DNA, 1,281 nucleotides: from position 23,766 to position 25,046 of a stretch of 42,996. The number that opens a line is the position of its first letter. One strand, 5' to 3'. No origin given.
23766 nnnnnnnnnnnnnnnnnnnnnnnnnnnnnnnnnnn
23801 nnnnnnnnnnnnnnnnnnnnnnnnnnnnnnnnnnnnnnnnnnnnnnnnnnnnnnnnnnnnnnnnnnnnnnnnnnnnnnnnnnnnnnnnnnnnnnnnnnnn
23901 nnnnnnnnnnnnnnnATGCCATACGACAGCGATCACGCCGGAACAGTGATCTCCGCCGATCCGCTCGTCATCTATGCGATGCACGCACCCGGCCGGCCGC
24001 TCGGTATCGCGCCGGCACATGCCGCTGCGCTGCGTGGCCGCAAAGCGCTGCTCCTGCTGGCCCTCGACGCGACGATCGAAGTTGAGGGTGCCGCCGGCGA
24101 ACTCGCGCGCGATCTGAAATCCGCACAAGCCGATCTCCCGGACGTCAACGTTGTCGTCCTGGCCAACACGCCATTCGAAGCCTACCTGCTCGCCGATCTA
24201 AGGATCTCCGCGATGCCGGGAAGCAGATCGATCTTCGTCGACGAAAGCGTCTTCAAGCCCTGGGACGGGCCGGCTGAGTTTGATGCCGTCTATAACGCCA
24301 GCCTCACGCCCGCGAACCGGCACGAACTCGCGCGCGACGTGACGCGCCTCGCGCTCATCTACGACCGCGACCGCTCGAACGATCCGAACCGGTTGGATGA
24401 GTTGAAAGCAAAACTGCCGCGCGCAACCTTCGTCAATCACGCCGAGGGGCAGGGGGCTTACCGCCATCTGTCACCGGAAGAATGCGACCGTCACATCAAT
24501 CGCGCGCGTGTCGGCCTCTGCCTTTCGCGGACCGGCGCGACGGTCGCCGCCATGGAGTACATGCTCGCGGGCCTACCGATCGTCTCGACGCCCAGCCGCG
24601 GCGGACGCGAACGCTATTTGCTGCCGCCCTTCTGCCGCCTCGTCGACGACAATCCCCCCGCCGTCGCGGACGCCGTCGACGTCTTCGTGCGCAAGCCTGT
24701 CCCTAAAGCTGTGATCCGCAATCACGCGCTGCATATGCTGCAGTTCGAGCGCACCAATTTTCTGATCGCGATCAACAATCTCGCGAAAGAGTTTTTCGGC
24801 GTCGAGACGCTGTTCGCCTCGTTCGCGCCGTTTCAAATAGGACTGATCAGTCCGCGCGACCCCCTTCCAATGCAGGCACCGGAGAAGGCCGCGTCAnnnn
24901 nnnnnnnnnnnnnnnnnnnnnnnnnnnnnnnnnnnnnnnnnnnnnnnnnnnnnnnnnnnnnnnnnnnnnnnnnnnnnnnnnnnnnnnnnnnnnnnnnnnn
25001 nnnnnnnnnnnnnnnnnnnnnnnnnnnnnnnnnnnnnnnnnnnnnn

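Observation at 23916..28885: Five tandem, translationally coupled ~330-aa paralogues in two alternating subtypes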

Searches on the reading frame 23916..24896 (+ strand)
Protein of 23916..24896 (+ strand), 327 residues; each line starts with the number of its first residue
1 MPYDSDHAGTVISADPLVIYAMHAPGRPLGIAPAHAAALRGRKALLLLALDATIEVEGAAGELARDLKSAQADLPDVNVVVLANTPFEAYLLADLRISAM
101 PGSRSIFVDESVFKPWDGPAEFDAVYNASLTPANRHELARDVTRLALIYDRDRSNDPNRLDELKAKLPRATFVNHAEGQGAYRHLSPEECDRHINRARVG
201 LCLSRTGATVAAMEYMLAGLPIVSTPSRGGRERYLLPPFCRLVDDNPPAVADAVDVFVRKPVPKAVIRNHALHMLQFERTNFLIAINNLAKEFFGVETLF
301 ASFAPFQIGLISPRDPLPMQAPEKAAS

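Call 4: search_protein_families(library=pfam, proteins=[window:23916-24896:+], max_evalue=1)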
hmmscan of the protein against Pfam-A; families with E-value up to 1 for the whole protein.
window:23916-24896:+ (327 aa): 3 families
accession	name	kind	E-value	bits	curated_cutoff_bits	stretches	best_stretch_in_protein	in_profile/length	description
PF13692.12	Glyco_trans_1_4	-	0.00032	21.4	27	1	185-254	67-136/142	Glycosyl transferases group 1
PF00534.26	Glycos_transf_1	-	0.051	13.5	26.4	1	183-255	79-153/172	Glycosyl transferases group 1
PF13524.12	Glyco_trans_1_2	-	0.091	13.1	25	1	168-272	13-126/144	Glycosyl transferase-like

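Call 5: search_protein_families(library=ncbifam, proteins=[window:23916-24896:+], max_evalue=1)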
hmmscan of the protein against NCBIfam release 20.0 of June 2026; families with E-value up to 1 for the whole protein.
window:23916-24896:+ (327 aa): 0 families

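Call 59: find_homologous_proteins(query=window:23916-24896:+, max_evalue=1e-40)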
Query window:23916-24896:+ (327 aa): 35 proteins with E <= 1e-40 among 8000 candidates.
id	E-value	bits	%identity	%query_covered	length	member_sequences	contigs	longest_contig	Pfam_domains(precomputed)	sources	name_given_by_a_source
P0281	1.1e-211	720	99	100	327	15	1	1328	-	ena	-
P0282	1.1e-157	542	79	96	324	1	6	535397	-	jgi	jgi:glycosyltransferase involved in cell wall biosynthesis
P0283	2.3e-157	541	76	100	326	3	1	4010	-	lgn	-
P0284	9.5e-156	536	77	96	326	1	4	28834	-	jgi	-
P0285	7.5e-155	533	77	96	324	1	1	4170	-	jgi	jgi:glycosyltransferase involved in cell wall biosynthesis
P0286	5.0e-152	524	73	100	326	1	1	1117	-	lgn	-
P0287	1.8e-132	459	66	96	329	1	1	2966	-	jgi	jgi:hypothetical protein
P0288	1.2e-125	437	63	96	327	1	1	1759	-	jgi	jgi:hypothetical protein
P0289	3.9e-113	396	59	98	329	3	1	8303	-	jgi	jgi:glycosyltransferase involved in cell wall biosynthesis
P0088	5.0e-110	386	59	93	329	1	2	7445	-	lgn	-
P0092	8.1e-107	375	56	96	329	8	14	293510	-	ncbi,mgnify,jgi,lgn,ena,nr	ncbi:MAG: hypothetical protein SGI91_03270 [Alphaproteobacteria bacterium]|mgnify:CR=1 FL=1|jgi:glyc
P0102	2.7e-106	373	57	96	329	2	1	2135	-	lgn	-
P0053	2.6e-102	360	56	94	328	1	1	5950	-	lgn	-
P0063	1.1e-96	342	54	94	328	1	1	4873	-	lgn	-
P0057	1.0e-94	335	51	98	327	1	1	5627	PF13692.13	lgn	-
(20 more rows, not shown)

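Call 61: find_encoding_contigs(protein=P0282, flank=9000, max_places=3)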
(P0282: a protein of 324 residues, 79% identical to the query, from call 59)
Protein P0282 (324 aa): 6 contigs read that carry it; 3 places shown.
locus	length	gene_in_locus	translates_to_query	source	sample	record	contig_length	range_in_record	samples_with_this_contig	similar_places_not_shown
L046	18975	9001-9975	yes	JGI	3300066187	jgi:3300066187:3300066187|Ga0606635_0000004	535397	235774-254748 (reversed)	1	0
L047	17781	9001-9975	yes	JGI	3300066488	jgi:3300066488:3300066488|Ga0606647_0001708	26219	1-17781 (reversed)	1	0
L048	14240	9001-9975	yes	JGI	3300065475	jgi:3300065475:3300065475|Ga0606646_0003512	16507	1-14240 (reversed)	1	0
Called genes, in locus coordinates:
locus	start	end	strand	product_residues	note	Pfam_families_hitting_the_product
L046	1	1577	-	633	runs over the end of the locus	PF00009:GTP_EFTU, PF01926:MMR_HSR1 (weak), PF22042:EF-G_D2, PF03144:GTP_EFTU_D2, PF00679:EFG_C, PF21018:BipA_C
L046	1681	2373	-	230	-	PF08238:Sel1 (weak)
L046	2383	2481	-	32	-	-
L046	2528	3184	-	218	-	PF00484:Pro_CA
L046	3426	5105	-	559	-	PF00916:Sulfate_transp, PF01740:STAS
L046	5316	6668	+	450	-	-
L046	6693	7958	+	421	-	-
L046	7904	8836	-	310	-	PF00535:Glycos_transf_2, PF13641:Glyco_tranf_2_3, PF10111:Glyco_tranf_2_2 (faint), PF13632:Glyco_trans_2_3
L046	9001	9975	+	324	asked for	-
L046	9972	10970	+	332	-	PF00534:Glycos_transf_1 (weak), PF13692:Glyco_trans_1_4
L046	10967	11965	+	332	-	PF13692:Glyco_trans_1_4 (weak)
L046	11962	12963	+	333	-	-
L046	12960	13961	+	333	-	PF00534:Glycos_transf_1 (faint)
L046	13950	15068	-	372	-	PF13439:Glyco_transf_4, PF13579:Glyco_trans_4_4, PF00534:Glycos_transf_1, PF13692:Glyco_trans_1_4, PF20706:GT4-conflict (weak)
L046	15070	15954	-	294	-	PF00149:Metallophos, PF12850:Metallophos_2 (faint)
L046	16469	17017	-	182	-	PF13302:Acetyltransf_3 (weak), PF13420:Acetyltransf_4, PF00583:Acetyltransf_1, PF13508:Acetyltransf_7 (weak)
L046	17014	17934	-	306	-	PF05013:FGase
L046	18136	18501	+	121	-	PF00072:Response_reg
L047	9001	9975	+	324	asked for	-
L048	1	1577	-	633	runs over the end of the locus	PF00009:GTP_EFTU, PF01926:MMR_HSR1 (weak), PF22042:EF-G_D2, PF03144:GTP_EFTU_D2, PF00679:EFG_C, PF21018:BipA_C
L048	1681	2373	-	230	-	PF08238:Sel1 (weak)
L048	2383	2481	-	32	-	-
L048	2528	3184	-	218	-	PF00484:Pro_CA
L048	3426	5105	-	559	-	PF00916:Sulfate_transp, PF01740:STAS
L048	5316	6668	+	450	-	-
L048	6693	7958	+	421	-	-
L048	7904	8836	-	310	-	PF00535:Glycos_transf_2, PF13641:Glyco_tranf_2_3, PF10111:Glyco_tranf_2_2 (faint), PF13632:Glyco_trans_2_3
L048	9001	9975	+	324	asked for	-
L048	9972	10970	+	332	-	PF00534:Glycos_transf_1 (weak), PF13692:Glyco_trans_1_4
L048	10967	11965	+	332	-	PF13692:Glyco_trans_1_4 (weak)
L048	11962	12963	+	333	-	-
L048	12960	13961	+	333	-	-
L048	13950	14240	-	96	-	?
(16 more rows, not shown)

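Call 62: find_encoding_contigs(protein=P0284, flank=9000, max_places=2)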
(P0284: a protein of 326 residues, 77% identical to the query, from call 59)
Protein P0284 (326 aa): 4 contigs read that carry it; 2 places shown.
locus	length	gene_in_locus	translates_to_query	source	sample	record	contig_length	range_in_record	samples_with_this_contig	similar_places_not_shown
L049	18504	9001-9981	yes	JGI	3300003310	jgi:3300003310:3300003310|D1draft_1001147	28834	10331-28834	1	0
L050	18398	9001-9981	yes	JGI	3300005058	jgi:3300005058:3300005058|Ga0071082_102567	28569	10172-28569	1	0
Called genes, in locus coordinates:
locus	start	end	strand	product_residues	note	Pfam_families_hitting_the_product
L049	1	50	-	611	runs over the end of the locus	PF00009:GTP_EFTU, PF01926:MMR_HSR1 (weak), PF22042:EF-G_D2, PF03144:GTP_EFTU_D2, PF00679:EFG_C, PF21018:BipA_C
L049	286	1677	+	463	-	PF00512:HisKA, PF02518:HATPase_c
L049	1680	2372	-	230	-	PF08238:Sel1 (weak)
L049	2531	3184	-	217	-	PF00484:Pro_CA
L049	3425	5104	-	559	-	PF00916:Sulfate_transp, PF01740:STAS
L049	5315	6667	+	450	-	-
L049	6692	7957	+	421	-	-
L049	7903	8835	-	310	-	PF00535:Glycos_transf_2, PF13641:Glyco_tranf_2_3, PF13632:Glyco_trans_2_3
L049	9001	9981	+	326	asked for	-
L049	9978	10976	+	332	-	PF00534:Glycos_transf_1 (weak), PF13692:Glyco_trans_1_4 (weak)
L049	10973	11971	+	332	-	PF13692:Glyco_trans_1_4 (weak)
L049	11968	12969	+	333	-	-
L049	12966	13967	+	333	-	PF00534:Glycos_transf_1 (faint)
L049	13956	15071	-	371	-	PF13439:Glyco_transf_4, PF13579:Glyco_trans_4_4, PF00534:Glycos_transf_1, PF13692:Glyco_trans_1_4, PF20706:GT4-conflict (weak)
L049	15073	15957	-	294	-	PF00149:Metallophos, PF12850:Metallophos_2 (faint)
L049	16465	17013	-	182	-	PF13302:Acetyltransf_3, PF13420:Acetyltransf_4, PF00583:Acetyltransf_1, PF13508:Acetyltransf_7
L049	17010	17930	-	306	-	PF05013:FGase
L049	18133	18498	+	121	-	PF00072:Response_reg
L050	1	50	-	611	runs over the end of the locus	PF00009:GTP_EFTU, PF01926:MMR_HSR1 (weak), PF22042:EF-G_D2, PF03144:GTP_EFTU_D2, PF00679:EFG_C, PF21018:BipA_C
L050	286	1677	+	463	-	PF00512:HisKA, PF02518:HATPase_c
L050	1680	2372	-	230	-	PF08238:Sel1 (weak)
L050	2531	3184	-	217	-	PF00484:Pro_CA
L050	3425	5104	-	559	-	PF00916:Sulfate_transp, PF01740:STAS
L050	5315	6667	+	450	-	-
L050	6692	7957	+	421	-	-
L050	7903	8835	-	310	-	PF00535:Glycos_transf_2, PF13641:Glyco_tranf_2_3, PF13632:Glyco_trans_2_3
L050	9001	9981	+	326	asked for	-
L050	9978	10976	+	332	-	PF00534:Glycos_transf_1 (weak), PF13692:Glyco_trans_1_4 (weak)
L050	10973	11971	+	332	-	PF13692:Glyco_trans_1_4 (weak)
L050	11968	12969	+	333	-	-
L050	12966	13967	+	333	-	PF00534:Glycos_transf_1 (faint)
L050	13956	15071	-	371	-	PF13439:Glyco_transf_4, PF13579:Glyco_trans_4_4, PF00534:Glycos_transf_1, PF13692:Glyco_trans_1_4, PF20706:GT4-conflict (weak)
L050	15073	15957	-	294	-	PF00149:Metallophos, PF12850:Metallophos_2 (faint)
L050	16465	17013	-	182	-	PF13302:Acetyltransf_3, PF13420:Acetyltransf_4, PF00583:Acetyltransf_1, PF13508:Acetyltransf_7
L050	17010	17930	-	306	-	PF05013:FGase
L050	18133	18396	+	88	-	?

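Call 70: search_protein_families(library=padloc, proteins=[window:23916-24896:+], max_evalue=0.01)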
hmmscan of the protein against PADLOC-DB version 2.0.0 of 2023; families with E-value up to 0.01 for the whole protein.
window:23916-24896:+ (327 aa): 0 families
